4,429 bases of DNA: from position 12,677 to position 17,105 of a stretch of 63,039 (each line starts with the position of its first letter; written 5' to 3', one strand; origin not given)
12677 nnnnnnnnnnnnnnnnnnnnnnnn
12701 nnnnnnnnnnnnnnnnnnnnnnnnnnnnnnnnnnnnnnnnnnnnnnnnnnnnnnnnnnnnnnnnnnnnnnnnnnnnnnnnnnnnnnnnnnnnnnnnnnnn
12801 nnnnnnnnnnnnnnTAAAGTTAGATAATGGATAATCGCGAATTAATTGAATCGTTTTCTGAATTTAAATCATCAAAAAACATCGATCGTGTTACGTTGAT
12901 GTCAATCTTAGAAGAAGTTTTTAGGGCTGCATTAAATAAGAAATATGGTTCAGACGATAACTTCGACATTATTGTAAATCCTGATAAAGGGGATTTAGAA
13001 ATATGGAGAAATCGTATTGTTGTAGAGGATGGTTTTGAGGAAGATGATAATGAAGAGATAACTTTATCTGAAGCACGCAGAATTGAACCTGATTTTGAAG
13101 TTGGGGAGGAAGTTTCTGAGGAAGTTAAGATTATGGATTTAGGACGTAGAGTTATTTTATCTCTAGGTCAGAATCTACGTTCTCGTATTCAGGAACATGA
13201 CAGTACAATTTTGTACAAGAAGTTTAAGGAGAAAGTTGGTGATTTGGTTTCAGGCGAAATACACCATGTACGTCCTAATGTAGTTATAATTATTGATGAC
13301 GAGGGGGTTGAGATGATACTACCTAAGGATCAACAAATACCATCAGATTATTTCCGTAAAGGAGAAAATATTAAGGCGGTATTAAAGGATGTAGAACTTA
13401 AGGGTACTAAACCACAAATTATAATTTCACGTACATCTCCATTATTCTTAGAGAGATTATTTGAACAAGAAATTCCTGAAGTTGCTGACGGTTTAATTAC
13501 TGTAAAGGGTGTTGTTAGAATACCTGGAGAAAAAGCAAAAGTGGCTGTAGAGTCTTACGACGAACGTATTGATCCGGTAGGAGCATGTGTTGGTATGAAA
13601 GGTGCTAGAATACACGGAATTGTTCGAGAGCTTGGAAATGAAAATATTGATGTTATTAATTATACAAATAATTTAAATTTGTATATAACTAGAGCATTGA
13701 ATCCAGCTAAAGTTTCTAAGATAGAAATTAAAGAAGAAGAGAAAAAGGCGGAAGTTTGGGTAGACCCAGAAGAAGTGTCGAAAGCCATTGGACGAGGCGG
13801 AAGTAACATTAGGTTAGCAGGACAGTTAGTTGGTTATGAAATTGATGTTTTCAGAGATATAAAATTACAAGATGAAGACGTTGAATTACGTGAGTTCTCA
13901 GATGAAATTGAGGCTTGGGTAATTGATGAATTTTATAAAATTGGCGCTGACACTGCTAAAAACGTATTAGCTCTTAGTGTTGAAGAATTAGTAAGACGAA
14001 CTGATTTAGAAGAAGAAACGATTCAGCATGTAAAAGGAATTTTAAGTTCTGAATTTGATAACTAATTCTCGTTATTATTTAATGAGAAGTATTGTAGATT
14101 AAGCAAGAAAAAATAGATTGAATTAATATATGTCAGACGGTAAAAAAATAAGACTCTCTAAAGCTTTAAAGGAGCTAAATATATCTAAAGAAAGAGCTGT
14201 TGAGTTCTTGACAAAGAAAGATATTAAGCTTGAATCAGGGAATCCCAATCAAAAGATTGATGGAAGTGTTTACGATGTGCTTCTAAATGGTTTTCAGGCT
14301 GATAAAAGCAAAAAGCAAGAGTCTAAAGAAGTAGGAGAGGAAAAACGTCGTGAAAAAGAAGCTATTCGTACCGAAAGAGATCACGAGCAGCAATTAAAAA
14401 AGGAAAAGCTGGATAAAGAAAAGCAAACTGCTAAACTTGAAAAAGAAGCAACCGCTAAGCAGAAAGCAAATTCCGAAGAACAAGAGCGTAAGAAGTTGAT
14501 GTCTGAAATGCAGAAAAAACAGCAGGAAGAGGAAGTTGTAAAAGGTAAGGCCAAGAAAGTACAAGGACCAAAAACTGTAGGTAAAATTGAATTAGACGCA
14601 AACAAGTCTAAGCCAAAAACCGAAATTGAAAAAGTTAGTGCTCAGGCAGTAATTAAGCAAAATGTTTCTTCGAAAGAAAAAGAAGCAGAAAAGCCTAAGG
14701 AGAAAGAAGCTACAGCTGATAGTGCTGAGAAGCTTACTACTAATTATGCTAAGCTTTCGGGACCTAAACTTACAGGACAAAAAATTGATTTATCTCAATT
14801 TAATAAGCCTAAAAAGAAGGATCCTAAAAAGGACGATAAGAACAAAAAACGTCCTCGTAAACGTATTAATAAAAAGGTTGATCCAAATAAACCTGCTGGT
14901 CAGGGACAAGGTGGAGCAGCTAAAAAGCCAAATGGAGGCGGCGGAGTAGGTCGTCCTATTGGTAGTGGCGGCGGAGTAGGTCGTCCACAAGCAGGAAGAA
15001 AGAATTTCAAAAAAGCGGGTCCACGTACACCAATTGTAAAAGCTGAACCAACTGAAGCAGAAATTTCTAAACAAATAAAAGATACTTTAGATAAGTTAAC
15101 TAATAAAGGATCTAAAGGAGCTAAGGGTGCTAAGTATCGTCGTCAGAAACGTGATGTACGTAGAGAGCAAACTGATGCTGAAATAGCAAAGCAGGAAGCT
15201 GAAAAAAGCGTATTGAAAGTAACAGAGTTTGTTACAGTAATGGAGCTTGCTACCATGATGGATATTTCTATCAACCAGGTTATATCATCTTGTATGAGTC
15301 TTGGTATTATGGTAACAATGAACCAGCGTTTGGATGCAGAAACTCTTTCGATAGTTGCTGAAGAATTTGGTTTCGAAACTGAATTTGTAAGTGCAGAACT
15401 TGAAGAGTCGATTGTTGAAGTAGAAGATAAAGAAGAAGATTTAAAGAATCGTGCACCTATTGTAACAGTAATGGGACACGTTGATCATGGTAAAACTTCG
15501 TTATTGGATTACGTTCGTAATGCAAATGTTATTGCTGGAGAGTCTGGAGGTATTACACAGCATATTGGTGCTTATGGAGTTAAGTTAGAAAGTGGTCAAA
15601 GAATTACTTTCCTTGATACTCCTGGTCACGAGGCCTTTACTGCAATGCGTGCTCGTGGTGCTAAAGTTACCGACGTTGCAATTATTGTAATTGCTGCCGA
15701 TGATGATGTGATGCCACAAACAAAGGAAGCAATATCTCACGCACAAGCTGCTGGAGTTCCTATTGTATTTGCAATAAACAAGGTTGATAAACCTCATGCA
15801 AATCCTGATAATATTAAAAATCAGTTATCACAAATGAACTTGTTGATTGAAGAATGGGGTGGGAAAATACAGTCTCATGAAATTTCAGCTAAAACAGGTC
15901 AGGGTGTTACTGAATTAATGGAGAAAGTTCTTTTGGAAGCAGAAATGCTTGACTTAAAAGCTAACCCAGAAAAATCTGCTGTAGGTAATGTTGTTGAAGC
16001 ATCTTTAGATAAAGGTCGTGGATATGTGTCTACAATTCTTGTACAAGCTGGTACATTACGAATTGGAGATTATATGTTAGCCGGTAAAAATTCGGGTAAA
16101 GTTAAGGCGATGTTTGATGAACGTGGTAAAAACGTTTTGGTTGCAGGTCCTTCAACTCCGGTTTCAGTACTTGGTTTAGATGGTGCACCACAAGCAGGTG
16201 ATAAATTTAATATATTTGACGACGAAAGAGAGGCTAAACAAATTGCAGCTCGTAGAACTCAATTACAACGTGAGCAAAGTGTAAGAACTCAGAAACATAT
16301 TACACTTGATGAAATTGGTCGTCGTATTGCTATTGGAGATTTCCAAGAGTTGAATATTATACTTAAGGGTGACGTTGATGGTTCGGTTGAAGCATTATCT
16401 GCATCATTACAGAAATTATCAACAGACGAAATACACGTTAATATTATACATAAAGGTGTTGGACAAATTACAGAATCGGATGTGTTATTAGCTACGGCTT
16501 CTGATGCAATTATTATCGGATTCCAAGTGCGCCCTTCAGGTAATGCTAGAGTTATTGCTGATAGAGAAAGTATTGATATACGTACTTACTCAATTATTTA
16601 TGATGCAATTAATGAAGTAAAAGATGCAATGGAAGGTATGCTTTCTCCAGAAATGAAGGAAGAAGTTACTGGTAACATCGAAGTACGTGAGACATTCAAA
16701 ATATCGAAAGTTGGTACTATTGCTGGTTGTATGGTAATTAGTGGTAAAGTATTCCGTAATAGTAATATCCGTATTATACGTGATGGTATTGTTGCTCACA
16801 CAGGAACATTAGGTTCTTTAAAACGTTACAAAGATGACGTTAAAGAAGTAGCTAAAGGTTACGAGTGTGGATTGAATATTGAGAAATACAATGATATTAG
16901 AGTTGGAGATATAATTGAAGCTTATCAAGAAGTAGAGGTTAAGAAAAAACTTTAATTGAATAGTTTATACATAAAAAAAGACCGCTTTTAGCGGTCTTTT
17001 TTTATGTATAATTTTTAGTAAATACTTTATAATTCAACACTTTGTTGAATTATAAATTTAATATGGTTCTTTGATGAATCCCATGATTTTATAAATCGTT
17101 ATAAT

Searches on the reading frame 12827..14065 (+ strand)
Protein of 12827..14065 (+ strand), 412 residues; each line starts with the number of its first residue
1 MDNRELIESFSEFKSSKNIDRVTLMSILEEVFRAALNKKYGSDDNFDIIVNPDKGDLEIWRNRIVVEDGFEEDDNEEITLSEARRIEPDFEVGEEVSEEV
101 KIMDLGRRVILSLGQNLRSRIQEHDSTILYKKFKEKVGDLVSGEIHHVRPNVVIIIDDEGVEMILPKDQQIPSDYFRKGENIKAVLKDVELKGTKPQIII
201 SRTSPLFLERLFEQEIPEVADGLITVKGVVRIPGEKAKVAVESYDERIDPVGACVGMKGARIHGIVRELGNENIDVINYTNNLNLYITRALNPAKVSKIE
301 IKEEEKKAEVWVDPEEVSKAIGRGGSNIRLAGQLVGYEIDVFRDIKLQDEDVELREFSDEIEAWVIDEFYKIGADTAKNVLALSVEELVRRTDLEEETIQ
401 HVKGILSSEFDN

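Call 53: search_protein_families(library=pfam, proteins=[window:12827-14065:+], max_evalue=0.00001)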
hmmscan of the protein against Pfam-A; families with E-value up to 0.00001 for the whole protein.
window:12827-14065:+ (412 aa): 4 families
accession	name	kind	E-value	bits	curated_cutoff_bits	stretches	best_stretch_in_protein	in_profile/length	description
PF08529.16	NusA_N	-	4.2e-32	111.3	23.8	1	5-124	1-116/119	NusA N-terminal domain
PF13184.12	KH_5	-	1.1e-26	93.1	27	1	233-301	1-69/69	NusA-like KH domain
PF23095.1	KH_NusA_C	-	2e-06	28.2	34.2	1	312-341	5-34/59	Transcription termination/antitermination protein NusA, KH domain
PF07650.23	KH_2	-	8.1e-06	26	22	1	286-346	5-65/78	KH domain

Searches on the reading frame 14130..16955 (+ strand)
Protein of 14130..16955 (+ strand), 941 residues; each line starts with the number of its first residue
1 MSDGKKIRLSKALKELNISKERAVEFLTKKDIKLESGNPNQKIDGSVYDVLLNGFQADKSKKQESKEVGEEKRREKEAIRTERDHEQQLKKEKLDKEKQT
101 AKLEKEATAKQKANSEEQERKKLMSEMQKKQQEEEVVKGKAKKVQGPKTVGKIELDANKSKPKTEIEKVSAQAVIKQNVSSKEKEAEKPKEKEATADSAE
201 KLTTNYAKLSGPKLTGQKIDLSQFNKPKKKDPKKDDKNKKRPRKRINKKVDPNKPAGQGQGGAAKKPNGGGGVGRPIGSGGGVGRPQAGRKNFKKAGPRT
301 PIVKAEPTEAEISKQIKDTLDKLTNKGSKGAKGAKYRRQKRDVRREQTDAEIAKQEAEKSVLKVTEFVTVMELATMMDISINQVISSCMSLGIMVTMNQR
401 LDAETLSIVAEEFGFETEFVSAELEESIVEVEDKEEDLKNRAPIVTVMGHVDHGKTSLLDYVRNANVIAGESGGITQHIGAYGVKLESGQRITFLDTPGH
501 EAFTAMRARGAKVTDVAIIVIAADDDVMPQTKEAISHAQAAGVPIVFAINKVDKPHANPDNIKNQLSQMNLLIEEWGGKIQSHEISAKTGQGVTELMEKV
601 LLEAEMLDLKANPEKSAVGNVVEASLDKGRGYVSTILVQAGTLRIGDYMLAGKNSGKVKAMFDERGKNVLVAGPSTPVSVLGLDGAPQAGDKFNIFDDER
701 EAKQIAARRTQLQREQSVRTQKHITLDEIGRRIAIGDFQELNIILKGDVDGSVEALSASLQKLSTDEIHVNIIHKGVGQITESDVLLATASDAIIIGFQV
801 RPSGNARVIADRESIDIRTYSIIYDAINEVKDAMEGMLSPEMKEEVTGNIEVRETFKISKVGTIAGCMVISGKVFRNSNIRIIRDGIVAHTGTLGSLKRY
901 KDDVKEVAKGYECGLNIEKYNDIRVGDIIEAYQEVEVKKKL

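Call 53: search_protein_families(library=pfam, proteins=[window:14130-16955:+], max_evalue=0.00001)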
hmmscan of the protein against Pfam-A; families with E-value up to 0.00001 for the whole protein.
window:14130-16955:+ (941 aa): 6 families
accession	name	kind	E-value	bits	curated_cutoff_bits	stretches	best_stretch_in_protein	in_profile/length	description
PF11987.13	IF-2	-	2.7e-41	140.6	27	1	716-831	2-117/117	Translation-initiation factor 2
PF00009.33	GTP_EFTU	-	6.3e-32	111.1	26.5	1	442-601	3-183/188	Elongation factor Tu GTP binding domain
PF22042.2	EF-G_D2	-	1.9e-25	89.2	27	1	617-694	2-82/84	Elongation factor G domain 2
PF04760.21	IF2_N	-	1.8e-14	53.7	25.3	1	365-416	1-53/53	Translation initiation factor IF-2, N-terminal region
PF03144.31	GTP_EFTU_D2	-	2.6e-10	41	30.3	1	862-929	1-72/73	Elongation factor Tu domain 2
PF01926.29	MMR_HSR1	-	4.5e-10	40.1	21.9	1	445-551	2-113/113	50S ribosome-binding GTPase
